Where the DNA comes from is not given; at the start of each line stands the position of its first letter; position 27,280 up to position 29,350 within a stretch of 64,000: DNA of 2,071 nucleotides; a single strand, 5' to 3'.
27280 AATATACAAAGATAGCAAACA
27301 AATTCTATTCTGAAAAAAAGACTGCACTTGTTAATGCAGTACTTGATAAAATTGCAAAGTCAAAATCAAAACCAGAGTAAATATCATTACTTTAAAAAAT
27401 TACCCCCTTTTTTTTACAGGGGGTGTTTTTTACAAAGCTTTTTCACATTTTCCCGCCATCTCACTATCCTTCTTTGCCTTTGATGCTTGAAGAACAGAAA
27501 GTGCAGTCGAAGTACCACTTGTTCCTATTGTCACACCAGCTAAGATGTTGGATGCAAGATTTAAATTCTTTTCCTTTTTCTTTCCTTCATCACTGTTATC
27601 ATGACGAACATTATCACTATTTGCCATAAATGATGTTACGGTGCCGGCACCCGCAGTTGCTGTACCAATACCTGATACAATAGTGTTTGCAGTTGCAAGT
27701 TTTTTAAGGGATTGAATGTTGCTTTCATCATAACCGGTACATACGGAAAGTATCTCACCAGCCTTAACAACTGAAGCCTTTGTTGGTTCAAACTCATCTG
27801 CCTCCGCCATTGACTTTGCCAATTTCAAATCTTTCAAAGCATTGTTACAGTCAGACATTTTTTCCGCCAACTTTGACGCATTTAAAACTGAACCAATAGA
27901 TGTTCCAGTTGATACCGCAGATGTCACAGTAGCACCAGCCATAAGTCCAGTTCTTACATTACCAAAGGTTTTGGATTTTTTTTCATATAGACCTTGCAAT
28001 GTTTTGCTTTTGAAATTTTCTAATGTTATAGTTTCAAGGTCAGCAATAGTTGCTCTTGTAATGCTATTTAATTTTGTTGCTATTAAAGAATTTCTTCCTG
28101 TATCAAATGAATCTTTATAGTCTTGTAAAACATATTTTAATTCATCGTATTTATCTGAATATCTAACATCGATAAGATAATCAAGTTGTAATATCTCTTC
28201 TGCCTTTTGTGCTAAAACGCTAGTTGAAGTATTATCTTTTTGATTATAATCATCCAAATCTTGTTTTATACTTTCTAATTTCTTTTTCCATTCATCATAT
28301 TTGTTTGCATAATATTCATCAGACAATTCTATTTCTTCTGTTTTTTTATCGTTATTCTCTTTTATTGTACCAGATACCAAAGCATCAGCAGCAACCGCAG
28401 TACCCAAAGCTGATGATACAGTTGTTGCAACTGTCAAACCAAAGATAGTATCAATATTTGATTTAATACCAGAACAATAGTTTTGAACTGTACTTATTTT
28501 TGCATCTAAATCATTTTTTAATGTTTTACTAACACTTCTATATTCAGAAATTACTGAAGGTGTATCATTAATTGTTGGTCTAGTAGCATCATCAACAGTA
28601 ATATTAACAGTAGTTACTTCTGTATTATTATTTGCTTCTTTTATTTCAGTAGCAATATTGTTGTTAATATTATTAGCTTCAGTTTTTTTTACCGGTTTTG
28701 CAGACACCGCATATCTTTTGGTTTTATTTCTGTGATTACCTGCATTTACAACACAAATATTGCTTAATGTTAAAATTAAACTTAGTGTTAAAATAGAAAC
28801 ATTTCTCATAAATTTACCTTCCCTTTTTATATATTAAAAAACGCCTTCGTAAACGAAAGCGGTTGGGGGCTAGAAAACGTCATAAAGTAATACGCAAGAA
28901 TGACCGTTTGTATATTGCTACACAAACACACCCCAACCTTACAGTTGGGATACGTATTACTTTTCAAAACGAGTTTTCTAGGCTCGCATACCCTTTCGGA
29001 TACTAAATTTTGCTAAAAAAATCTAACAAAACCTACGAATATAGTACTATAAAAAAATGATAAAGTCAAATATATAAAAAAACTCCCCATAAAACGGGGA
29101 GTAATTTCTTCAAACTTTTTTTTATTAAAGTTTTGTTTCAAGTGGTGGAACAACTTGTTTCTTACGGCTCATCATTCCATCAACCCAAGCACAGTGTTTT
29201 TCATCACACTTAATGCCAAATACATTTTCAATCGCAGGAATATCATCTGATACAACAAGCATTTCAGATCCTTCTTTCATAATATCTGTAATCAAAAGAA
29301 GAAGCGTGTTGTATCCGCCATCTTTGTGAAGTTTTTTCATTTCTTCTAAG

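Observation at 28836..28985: GC-rich structured leader with mutually exclusive helices, then a terminator hairpin and U-tract just upstream of the surface-protein start codon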

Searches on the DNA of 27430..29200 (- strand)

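Call 4: search_rna_families(source=window, start=28700, end=29200, threshold=evalue, max_evalue=10, show_alignments=5)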
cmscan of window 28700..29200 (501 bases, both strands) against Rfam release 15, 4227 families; matches with E-value up to 10: 15.
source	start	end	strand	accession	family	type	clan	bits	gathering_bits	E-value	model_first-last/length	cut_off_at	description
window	29067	29154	-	RF02732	JA04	Gene; sRNA;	-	24.7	81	0.25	1-81/81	no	Aggregatibacter sRNA JA04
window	29051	29136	-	RF01770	rimP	Cis-reg; leader;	-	24.2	47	0.11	1-102/102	no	Gammaprotebacteria rimP leader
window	28833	29024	-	RF00515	PyrR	Cis-reg;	-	23.2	54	0.59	1-115/115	no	PyrR binding site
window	29071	29133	-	RF02371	PyrG_leader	Cis-reg; leader;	-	18.9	65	6.3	1-78/78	no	PyrG leader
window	28920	29059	-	RF04182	GibS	Gene; sRNA;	-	18.5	115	3.9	1-142/142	no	GibS sRNA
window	29093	29181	-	RF00132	snoR24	Gene; snRNA; snoRNA; CD-box;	-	16.9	38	3.5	1-92/92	no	Small nucleolar RNA R24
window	28853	28938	-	RF02221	sRNA-Xcc1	Gene; sRNA;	-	16.9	53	3.8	1-87/87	no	sRNA-Xcc1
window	29078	29184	-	RF02766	Ysr49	Gene; sRNA;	-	16.4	95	1.1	1-124/124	no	Yersinia sRNA 49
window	29038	29073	+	RF01726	SAM-II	Cis-reg; riboswitch;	-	16.1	44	2.3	1-60/60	no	SAM-II riboswitch aptamer (SAM-II long loop)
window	29073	29165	-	RF01771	rnk_leader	Cis-reg; leader;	-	15.6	50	7.3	1-109/109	no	Enterobacteria rnk leader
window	28927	29031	-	RF02799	CssrB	Gene; sRNA;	-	12.3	76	5.4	1-180/180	no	Chromosome-encoded Shigella sRNA B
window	28800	28862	+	RF01619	ceN115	Gene; sRNA;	-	11.7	44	9.8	1-159/159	no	C. elegans sRNA ceN115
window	29070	29143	-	RF02076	STnc100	Gene; sRNA;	-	11.1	47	6.3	1-206/206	no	Gammaproteobacterial sRNA STnc100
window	29069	29138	-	RF03117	bCoV-5UTR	Cis-reg;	CL00116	10.5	111.6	2.3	66-131/307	no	Betacoronavirus 5'UTR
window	29067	29145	-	RF02099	rivX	Gene; sRNA;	-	8.9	100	8.2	1-248/248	no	rivX sRNA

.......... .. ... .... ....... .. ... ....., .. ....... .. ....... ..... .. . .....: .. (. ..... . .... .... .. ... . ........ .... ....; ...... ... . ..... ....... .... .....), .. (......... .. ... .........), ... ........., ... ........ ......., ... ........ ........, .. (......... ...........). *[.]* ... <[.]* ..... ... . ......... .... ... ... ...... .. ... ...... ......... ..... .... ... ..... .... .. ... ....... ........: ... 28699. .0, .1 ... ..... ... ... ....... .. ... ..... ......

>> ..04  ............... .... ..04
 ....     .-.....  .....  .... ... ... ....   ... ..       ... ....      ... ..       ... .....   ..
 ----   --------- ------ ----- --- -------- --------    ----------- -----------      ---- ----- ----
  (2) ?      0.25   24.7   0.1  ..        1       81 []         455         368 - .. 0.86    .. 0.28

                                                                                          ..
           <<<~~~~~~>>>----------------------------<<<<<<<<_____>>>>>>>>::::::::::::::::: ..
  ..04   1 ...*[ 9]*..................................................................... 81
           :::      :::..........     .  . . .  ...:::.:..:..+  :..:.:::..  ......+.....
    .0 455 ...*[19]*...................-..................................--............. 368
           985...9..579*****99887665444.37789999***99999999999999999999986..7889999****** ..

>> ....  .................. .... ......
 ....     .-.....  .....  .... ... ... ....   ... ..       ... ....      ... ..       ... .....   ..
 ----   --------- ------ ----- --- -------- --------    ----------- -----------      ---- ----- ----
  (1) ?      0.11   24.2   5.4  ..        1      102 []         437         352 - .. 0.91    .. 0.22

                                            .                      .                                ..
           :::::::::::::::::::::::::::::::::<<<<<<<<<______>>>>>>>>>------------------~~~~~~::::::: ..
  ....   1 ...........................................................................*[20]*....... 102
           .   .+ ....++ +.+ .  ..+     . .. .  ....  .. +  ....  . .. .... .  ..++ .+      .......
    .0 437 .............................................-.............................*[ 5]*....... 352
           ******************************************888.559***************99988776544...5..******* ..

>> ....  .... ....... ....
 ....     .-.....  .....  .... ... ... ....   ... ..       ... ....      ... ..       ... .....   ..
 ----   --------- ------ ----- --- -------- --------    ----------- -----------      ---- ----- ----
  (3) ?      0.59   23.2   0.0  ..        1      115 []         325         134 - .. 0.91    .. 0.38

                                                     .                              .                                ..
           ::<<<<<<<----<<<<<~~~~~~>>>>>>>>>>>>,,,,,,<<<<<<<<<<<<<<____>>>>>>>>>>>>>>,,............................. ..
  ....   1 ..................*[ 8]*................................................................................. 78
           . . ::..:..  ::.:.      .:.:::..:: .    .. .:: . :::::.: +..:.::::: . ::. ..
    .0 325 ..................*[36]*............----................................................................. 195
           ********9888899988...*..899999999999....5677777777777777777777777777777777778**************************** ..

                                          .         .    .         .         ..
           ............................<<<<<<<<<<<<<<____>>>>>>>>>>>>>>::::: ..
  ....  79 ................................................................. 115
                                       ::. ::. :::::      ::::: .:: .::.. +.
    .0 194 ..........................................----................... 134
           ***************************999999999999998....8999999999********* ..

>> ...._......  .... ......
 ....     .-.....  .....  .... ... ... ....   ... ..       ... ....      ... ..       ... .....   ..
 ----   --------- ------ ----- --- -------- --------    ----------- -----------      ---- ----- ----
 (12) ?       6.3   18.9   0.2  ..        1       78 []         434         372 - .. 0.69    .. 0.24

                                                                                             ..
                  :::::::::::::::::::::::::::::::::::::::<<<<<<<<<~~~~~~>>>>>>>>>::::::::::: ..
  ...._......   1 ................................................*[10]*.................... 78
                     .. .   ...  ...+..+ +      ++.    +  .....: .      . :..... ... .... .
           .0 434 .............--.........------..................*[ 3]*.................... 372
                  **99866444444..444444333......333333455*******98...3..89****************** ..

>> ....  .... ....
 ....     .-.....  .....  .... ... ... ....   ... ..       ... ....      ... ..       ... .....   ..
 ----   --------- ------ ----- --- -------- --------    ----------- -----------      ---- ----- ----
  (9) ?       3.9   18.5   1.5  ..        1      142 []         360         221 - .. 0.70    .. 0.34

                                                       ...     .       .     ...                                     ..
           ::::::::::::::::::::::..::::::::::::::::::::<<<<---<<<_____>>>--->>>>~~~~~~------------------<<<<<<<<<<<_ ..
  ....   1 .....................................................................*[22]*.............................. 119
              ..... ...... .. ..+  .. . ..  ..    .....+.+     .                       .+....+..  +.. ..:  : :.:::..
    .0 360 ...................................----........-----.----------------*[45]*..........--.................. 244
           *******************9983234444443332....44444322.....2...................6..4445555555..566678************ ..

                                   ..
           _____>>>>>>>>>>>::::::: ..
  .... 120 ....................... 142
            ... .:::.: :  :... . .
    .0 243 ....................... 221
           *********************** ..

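Call 45: build_rna_model(alignment_id=A4, structure=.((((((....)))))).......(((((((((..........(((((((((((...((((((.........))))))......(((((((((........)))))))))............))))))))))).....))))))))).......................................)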
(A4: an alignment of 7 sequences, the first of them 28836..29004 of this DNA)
Model R1 built from alignment A4 (7 sequences, 186 columns); structure: as given.
model positions 172; base pairs 40; branch points 2; effective number of sequences 1.73; information 0.59 bits per position. Calibrated on 0.2 Mb of random sequence (short: E-values are rough).
structure used (alignment columns):
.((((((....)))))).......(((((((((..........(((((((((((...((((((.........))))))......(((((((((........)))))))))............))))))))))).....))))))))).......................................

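Call 46: search_with_rna_model(model_id=R1, sources=[window, L002, L003, L004, L005, L006, L007, L008, L009, L010, L011, L012, L013, L014, L015, L016, L017, L018, L019, L020, L021, L022, L023, L024, L025, L026, L027, L028, L029, L030, L031, L032, L033, L034, L035, L036, L038, L039, L040, L041, L042, L043, L044], max_evalue=10, make_alignment=false)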
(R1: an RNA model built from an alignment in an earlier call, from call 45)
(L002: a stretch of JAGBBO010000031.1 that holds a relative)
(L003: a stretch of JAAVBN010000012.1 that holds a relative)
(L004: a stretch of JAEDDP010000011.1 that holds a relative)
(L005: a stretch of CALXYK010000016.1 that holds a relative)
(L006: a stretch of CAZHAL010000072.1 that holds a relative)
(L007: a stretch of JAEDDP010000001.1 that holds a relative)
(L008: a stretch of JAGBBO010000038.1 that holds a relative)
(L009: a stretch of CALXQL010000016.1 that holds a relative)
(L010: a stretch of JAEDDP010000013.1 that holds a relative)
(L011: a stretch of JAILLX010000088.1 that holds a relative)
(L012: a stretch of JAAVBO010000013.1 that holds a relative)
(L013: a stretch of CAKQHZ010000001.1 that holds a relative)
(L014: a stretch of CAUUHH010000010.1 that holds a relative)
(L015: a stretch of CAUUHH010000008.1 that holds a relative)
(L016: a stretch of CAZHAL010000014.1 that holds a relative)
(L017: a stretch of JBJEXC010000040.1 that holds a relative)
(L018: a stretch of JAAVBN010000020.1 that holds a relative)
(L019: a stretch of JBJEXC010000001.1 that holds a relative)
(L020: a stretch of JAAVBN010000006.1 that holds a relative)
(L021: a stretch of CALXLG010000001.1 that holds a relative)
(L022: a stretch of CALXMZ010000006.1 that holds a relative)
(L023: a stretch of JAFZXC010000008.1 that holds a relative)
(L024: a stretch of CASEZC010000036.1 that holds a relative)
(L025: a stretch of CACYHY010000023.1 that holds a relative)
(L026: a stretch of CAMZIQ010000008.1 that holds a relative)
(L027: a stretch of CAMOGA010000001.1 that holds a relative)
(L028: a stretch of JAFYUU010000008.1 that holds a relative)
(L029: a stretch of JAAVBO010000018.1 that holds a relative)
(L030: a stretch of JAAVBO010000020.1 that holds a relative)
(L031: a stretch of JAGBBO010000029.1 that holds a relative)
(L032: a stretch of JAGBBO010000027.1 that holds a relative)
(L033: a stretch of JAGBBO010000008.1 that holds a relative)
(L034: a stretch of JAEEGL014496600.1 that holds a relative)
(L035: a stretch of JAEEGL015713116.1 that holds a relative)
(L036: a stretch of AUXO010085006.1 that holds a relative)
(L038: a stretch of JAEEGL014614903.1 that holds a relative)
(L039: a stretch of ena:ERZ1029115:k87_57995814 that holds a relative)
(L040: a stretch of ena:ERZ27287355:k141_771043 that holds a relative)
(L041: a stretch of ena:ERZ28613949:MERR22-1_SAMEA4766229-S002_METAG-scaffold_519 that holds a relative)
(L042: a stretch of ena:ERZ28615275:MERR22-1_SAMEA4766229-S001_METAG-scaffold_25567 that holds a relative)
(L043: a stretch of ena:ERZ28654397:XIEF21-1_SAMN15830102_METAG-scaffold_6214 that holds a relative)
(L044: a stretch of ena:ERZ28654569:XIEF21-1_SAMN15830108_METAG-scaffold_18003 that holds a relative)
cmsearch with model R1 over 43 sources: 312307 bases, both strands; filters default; matches with E-value up to 10: 23.
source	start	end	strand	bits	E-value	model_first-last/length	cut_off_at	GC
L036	2797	2971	+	169.3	1.7e-38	1-172/172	no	0.41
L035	439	616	+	167.4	4.9e-38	1-172/172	no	0.39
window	28833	29004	-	164.9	2e-37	1-172/172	no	0.41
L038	1242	1404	-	156.3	2.3e-35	1-172/172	no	0.42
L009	1485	1657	+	152.7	1.6e-34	1-172/172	no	0.39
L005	1672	1842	+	150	7.3e-34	1-172/172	no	0.39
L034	7623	7787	-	145.4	9.3e-33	1-172/172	no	0.4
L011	2496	2703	+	30.7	3.9e-05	1-172/172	no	0.39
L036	2784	2962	-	29.3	8.1e-05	1-172/172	no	0.41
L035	426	607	-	21.5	0.0063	1-172/172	no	0.4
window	27314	27465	-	18.8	0.028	1-172/172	no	0.32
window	28851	29011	+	16.3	0.11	1-172/172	no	0.4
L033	2500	2589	+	14.4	0.32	1-172/172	no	0.3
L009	1470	1634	-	12.4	0.94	1-172/172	no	0.38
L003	2015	2128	+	11.7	1.4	1-172/172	no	0.32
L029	1270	1333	-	10.3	3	1-172/172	no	0.17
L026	2104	2164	+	8.8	7.2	1-172/172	no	0.26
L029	1276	1309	+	8.6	7.7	1-172/172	no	0.24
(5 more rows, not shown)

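Call 51: search_with_rna_model(model_id=R1, sources=[L045, L046, L047, L048, L049, L050], max_evalue=10)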
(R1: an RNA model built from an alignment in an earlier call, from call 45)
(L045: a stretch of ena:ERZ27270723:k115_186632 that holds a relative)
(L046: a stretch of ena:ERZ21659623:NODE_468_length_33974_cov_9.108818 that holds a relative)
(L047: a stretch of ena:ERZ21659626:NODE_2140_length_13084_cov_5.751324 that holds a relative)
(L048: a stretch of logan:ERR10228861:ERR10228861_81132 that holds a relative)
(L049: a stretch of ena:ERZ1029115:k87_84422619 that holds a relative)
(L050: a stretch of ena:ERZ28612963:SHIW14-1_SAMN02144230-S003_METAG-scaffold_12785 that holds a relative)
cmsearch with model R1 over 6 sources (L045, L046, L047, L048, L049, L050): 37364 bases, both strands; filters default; matches with E-value up to 10: 1.
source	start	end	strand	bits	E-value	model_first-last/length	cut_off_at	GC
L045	7527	7701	+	11.8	0.16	1-172/172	no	0.35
